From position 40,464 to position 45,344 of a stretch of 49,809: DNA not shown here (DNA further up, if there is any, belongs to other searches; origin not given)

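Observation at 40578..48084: Pared-down T7SSb-like locus: EssC and YukD/EsaB-like only, followed by atypical WXG/LXG-like genes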

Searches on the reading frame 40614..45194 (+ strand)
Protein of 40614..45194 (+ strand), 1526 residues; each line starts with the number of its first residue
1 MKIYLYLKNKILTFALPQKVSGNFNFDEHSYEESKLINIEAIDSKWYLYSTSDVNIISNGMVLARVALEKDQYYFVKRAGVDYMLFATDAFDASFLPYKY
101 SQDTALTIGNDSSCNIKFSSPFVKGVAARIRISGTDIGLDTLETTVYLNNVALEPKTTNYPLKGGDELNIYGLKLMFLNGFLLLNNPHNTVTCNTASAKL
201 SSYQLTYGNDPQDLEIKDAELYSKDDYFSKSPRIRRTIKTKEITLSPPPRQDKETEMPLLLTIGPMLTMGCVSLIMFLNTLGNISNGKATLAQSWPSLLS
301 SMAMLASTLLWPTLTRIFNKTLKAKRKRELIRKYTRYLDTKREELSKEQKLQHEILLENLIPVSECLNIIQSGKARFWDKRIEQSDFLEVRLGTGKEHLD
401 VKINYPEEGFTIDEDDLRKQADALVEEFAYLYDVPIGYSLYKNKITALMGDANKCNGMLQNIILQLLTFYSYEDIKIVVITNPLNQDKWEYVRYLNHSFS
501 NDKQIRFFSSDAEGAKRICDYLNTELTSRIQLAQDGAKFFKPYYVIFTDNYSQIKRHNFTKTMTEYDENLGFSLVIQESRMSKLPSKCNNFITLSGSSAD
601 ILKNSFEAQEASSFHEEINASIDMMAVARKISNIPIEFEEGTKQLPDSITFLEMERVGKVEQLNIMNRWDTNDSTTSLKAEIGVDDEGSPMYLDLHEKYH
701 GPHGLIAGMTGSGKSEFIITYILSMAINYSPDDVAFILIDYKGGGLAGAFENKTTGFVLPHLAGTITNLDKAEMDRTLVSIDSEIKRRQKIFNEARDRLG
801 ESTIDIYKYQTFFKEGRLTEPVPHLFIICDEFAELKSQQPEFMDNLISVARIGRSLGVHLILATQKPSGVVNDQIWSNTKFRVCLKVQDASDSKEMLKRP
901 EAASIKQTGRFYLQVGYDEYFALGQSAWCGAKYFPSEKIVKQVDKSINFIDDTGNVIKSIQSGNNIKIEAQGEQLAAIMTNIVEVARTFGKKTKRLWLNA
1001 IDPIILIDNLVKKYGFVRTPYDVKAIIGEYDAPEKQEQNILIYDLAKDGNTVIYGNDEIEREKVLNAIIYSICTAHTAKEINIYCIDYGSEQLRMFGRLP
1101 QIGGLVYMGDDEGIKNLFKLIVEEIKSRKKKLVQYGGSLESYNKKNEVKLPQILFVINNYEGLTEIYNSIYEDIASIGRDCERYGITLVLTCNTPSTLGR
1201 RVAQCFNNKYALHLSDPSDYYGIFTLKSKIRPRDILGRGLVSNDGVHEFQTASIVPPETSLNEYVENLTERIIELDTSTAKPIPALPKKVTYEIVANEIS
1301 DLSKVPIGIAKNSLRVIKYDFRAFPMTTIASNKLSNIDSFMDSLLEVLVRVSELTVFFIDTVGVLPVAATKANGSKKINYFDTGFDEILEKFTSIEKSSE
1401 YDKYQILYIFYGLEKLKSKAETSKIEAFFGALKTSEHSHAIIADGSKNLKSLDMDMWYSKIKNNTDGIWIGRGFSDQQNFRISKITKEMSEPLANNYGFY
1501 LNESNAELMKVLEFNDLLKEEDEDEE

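Call 5: search_protein_families(library=pfam, proteins=[window:40614-45194:+], max_evalue=0.1)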
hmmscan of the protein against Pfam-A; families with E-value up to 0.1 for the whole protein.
window:40614-45194:+ (1526 aa): 7 families
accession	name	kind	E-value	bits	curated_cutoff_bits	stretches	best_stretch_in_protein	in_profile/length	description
PF01580.24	FtsK_SpoIIIE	-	2.1e-40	139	24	2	670-868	10-220/221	FtsK/SpoIIIE family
PF01935.23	DUF87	-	0.00029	21.4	23.2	1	682-743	3-62/220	Helicase HerA, central domain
PF00498.31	FHA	-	0.0017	19.2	20.7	1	107-170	2-66/67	FHA domain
PF05872.18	HerA_C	-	0.002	17.3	22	1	687-748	9-63/502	Helicase HerA-like C-terminal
PF12696.13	TraG-D_C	-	0.014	15.8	22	1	825-895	2-74/126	TraM recognition site of TraD and TraG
PF07872.17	DUF1659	-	0.026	14.8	24.1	0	950-982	19-51/72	Protein of unknown function (DUF1659)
PF24061.1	LBD_receptor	-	0.051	13.1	27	0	541-582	76-117/193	Putative ionotropic receptor, ligand binding domain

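Call 6: search_protein_families(library=ncbifam, proteins=[window:40614-45194:+], max_evalue=0.1)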
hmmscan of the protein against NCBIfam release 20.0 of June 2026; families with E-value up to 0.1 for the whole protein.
window:40614-45194:+ (1526 aa): 9 families
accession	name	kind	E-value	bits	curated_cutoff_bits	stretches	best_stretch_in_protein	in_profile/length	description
TIGR03928.1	T7_EssCb_Firm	equivalog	1.2e-295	983.9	778.4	1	227-1511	5-1294/1296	type VII secretion protein EssC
TIGR03924.1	T7SS_EccC_a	equivalog_domain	3.8e-105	353.1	509.15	1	246-919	2-660/673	type VII secretion protein EccCa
TIGR03925.1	T7SS_EccC_b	equivalog_domain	2.3e-64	217.6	346.55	2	978-1335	2-372/564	type VII secretion protein EccCb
NF007615.0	PRK10263.1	equivalog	3.6e-16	58.1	1566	1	672-909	984-1228/1355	DNA translocase FtsK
NF042944.1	HerA_antiphage_2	equivalog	2.9e-06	26.3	850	1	1167-1220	448-501/576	anti-phage-associated helicase HerA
NF040937.1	HerA_Thermprot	equivalog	5.2e-06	25.1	800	1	848-898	376-425/487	DNA double-strand break repair helicase HerA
NF041214.1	plasmid_TraB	equivalog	1.9e-05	23.4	800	1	681-897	224-419/639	plasmid transfer protein TraB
NF041017.1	DNA_import_CedB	equivalog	0.00026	19.8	700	1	697-744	271-315/590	DNA import protein CedB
NF040819.1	helicase_HerA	equivalog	0.00048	18.8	970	1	818-904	400-484/561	DNA double-strand break repair helicase HerA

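Call 8: find_encoding_contigs(protein=window:40614-45194:+, flank=10000, max_places=6)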
Protein window:40614-45194:+ (1526 aa): no gene with exactly this product is on record in the collection.

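Call 12: find_related_loci(query=window:40614-45194:+, collection=genome_contigs, flank=10000)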
Query window:40614-45194:+ (1526 aa) in genome_contigs; peptide patterns used: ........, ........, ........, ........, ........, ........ (x = any residue, [..] = any of these).
76 stretches matched a pattern; 57 encode a relative of the query (tblastn E <= 1e-3); 56 distinct loci.
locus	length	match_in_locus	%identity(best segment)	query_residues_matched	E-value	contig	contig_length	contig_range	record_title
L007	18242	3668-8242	76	1-1525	0e+0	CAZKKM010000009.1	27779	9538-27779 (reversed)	MAG TPA_asm: uncultured Muribaculaceae bacterium isolate SRP287540_co1_443 genome assembly, contig: NODE_1692_length_277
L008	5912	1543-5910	55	1-1464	0e+0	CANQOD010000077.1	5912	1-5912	MAG: uncultured Bacilli bacterium isolate Lapin-032__bin97 genome assembly, contig: Lapin-032__NODE_17063_length_5912_co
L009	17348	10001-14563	54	1-1525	0e+0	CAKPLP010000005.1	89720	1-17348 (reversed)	MAG: uncultured Bacilli bacterium isolate REFINED_METABAT215_TOP10_CONTIGS_1500_ASSEMBLY_K77_MERGED__Hadza_MoBio_hadza-E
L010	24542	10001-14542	53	1-1522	0e+0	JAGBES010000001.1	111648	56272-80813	MAG: Bacilli bacterium isolate RGIG9051 Water_deer_Rectum-4__c44, whole genome shotgun sequence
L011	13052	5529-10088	54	1-1524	0e+0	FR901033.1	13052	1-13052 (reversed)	Clostridium sp. CAG:451 genomic scaffold, scf15, whole genome shotgun sequence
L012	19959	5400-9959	53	1-1524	0e+0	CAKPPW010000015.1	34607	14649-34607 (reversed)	MAG: uncultured Bacilli bacterium isolate REFINED_METABAT215_TOP10_CONTIGS_1500_ASSEMBLY_K77_MERGED__Hadza_MoBio_C-REDO_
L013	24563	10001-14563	53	1-1525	0e+0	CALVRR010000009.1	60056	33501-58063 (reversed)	MAG: uncultured Bacilli bacterium isolate BRZ_NH__bin11 genome assembly, contig: BRZ_NH__NODE_381_length_60056_cov_14.18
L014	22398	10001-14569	52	1-1523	0e+0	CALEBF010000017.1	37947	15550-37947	MAG TPA_asm: uncultured Tenericutes bacterium isolate ERR912064_bin.89_CONCOCT_v1.1_MAG genome assembly, contig: ERZ8271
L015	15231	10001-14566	52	1-1526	0e+0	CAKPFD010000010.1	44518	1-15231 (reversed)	MAG: uncultured Bacilli bacterium isolate REFINED_METABAT215_TOP10_CONTIGS_1500_ASSEMBLY_K77_MERGED__Hadza_MoBio_C-REDO_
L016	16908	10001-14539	53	1-1514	0e+0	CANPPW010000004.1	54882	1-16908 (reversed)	MAG TPA_asm: uncultured Tenericutes bacterium isolate SRR15730559_bin.36_metawrap_v1.3_MAG genome assembly, contig: NODE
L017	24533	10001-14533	52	1-1514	0e+0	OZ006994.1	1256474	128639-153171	MAG: uncultured Bacilli bacterium isolate pooled_s19794.ctg025098c_hifiasm_circ MAG genome assembly, chromosome: 1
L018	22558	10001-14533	52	1-1514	0e+0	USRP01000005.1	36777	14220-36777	uncultured Tenericutes bacterium isolate UMGS2016 genome assembly, contig: NODE_296_length_36777_cov_12.916372, whole ge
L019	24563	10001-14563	52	1-1525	0e+0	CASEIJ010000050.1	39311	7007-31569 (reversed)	uncultured Mycoplasmatota bacterium isolate SI.T10.metabat-bins.87 genome assembly, contig: SI.T10.metabat-bins.87.fa_k1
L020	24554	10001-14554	52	1-1525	0e+0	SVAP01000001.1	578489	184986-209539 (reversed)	MAG: Bacillota bacterium isolate SIG205 NODE_19_length_578489_cov_16.181271, whole genome shotgun sequence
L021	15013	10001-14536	53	1-1514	0e+0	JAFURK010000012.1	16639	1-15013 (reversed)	MAG: Bacilli bacterium isolate RGIG4757 Roe_deer_Rectum.Co__c575499, whole genome shotgun sequence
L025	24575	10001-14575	52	1-1526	0e+0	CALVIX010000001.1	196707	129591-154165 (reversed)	MAG: uncultured Bacilli bacterium isolate BRZ_FQ__bin7 genome assembly, contig: BRZ_FQ__NODE_51_length_196707_cov_9.3738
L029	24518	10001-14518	52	1-1514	0e+0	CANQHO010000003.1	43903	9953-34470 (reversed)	MAG: uncultured Bacilli bacterium isolate Lapin-028__bin82 genome assembly, contig: Lapin-028__NODE_851_length_43903_cov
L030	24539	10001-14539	50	1-1514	0e+0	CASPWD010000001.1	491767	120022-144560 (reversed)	MAG: uncultured Bacilli bacterium isolate extra-ERR2497918.26_1677795665 genome assembly, contig: NODE_1_length_491767_c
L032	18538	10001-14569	52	1-1526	0e+0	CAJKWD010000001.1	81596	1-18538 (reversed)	MAG TPA_asm: uncultured Acholeplasmataceae bacterium isolate ERR321581-bin.27 genome assembly, contig: NODE_136_length_8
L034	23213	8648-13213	48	1-1521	0e+0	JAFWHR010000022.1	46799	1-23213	MAG: Bacilli bacterium isolate RGIG5749 Sheep_Ileum-2__c177752, whole genome shotgun sequence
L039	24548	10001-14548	52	1-1526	0e+0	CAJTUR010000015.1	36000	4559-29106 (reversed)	MAG TPA_asm: uncultured Bacilli bacterium isolate MGBC108787 genome assembly, contig: MGBC108787.15, whole genome shotgu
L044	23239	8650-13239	40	1-1512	0e+0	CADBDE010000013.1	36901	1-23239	MAG: uncultured Erysipelotrichaceae bacterium isolate RUG13868 genome assembly, contig: RUG13868_asm_13, whole genome sh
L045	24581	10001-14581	40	1-1513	0e+0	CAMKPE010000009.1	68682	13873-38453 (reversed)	MAG: uncultured Clostridium sp. isolate SRR12081297_bin.2_metaWRAP_v1.3_MAG genome assembly, contig: ERZ12289777.418, wh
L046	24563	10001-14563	40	1-1512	0e+0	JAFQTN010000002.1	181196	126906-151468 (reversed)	MAG: Bacilli bacterium isolate RGIG2137 Goat_Colon-6__c144, whole genome shotgun sequence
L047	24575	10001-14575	40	1-1513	0e+0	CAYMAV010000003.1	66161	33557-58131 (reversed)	MAG TPA_asm: uncultured Clostridium sp. isolate SRP294416_co3_836 genome assembly, contig: NODE_300_length_66161_cov_8.0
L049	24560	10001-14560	44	1-1518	0e+0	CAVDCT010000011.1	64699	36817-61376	Roseburia sp. AF12-17LB isolate H07620-L1_cleanbin_000017 genome assembly, contig: Spades_H07620-L1_contig_321, whole ge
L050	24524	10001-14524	49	1-1514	0e+0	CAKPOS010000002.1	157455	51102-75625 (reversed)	MAG: uncultured Bacilli bacterium isolate REFINED_METABAT215_TOP10_CONTIGS_1500_ASSEMBLY_K77_MERGED__Hadza_MoBio_C-REDO_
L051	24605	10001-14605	54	1-1526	0e+0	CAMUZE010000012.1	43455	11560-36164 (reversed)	MAG TPA_asm: uncultured Clostridia bacterium isolate SRR8387719_bin.51_metaWRAP_v1.3_MAG genome assembly, contig: ERZ142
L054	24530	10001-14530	42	1-1511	0e+0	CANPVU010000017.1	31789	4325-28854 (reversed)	MAG: uncultured Bacilli bacterium isolate Lapin-001__bin42 genome assembly, contig: Lapin-001__NODE_1722_length_31789_co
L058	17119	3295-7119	35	16-1324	0e+0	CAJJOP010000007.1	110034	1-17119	MAG TPA_asm: uncultured Roseburia sp. isolate ERR1190848-bin.20 genome assembly, contig: NODE_82_length_110034_cov_44.94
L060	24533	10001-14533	42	1-1512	0e+0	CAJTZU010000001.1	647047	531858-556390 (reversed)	MAG TPA_asm: uncultured Bacilli bacterium isolate MGBC118066 genome assembly, contig: MGBC118066.1, whole genome shotgun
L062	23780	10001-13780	33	16-1296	0e+0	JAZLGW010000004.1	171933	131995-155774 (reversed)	MAG: Lachnospiraceae bacterium isolate T1900044991_TA20190053.MAGScoT_cleanbin_000002 SGB_4216_k141_1106799, whole genom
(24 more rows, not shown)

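Call 23: search_protein_families(library=pfam, proteins=[L044:7606-8520:+, L044:13534-15054:+, L044:15054-15359:+, L044:15313-15684:+, L044:15727-16929:+, L044:16935-17222:+, L044:18049-18888:+, L017:16706-18082:+, L060:14856-15149:+, L060:16261-17592:+], max_evalue=0.05)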
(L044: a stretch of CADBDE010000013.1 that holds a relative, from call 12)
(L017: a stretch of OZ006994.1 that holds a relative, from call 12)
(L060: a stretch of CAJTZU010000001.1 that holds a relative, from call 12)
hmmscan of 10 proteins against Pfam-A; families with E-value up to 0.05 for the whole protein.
L044:7606-8520:+ (305 aa): 0 families

L044:13534-15054:+ (507 aa): 0 families

L044:15054-15359:+ (102 aa): 5 families
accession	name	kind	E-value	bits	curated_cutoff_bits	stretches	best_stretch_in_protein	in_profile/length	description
PF06013.18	WXG100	-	6.9e-06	26.7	27.3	1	4-85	2-83/86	Proteins of 100 residues with WXG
PF25547.1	WXG100_2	-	0.024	15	27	1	18-94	38-112/150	WXG100 like domain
PF04108.17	ATG17_like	-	0.027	14.4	43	1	9-94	218-301/355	Autophagy protein ATG17-like domain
PF03792.18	PBC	-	0.047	14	25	0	2-90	39-131/181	PBC domain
PF00823.25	PPE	-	0.049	14.1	26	0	20-73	32-86/165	PPE family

L044:15313-15684:+ (124 aa): 4 families
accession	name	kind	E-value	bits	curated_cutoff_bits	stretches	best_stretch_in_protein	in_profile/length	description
PF06013.18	WXG100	-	6.8e-08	33.1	27.3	1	18-102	2-86/86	Proteins of 100 residues with WXG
PF17107.11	SesA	-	0.014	16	26.3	1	15-79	51-102/122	N-terminal domain on NACHT_NTPase and P-loop NTPases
PF01591.24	6PF2K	-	0.021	14.6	27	1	44-96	144-198/223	6-phosphofructo-2-kinase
PF19775.4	DUF6261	-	0.033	14.6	27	0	14-36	51-74/154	Family of unknown function (DUF6261)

L044:15727-16929:+ (401 aa): 0 families

L044:16935-17222:+ (96 aa): 1 family
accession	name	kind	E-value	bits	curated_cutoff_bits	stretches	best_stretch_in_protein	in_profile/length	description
PF13780.11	DUF4176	-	3.2e-28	98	25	1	8-82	1-74/74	Domain of unknown function (DUF4176)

L044:18049-18888:+ (280 aa): 4 families
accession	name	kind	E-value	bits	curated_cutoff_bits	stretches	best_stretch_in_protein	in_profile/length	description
PF00924.24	MS_channel_2nd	-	7.6e-19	68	20.2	1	117-180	4-67/68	Mechanosensitive ion channel, beta-domain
PF21082.3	MS_channel_3rd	-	6.5e-17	62.2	21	1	189-269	3-88/88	Mechanosensitive ion channel MscS, C-terminal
PF21088.3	MS_channel_1st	-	2.7e-05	24.5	23.1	1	81-113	10-42/42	Mechanosensitive ion channel, transmembrane helices 2/3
PF05552.17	MS_channel_1st_1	-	0.011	16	22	1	20-55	5-40/50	Mechanosensitive ion channel, conserved TM helix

L017:16706-18082:+ (459 aa): 1 family
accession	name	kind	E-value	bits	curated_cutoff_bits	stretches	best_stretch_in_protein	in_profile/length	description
PF05257.22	CHAP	-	6.2e-15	55.9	26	1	332-416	4-81/81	CHAP domain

L060:14856-15149:+ (98 aa): 2 families
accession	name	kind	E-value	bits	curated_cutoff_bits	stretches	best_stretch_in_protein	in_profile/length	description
PF03127.19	GAT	-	0.0012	19.5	31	0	9-42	33-65/77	GAT domain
PF06384.16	ICAT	-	0.014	16.2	25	1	36-70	28-62/78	Beta-catenin-interacting protein ICAT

L060:16261-17592:+ (444 aa): 2 families
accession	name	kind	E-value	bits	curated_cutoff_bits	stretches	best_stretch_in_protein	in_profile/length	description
PF15475.11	UPF0444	-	0.0061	17.2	27.6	0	374-420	20-64/91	Transmembrane protein C12orf23, UPF0444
PF18122.6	APC1_C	-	0.018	15.6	22.9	1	39-78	28-67/164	Anaphase-promoting complex sub unit 1 C-terminal domain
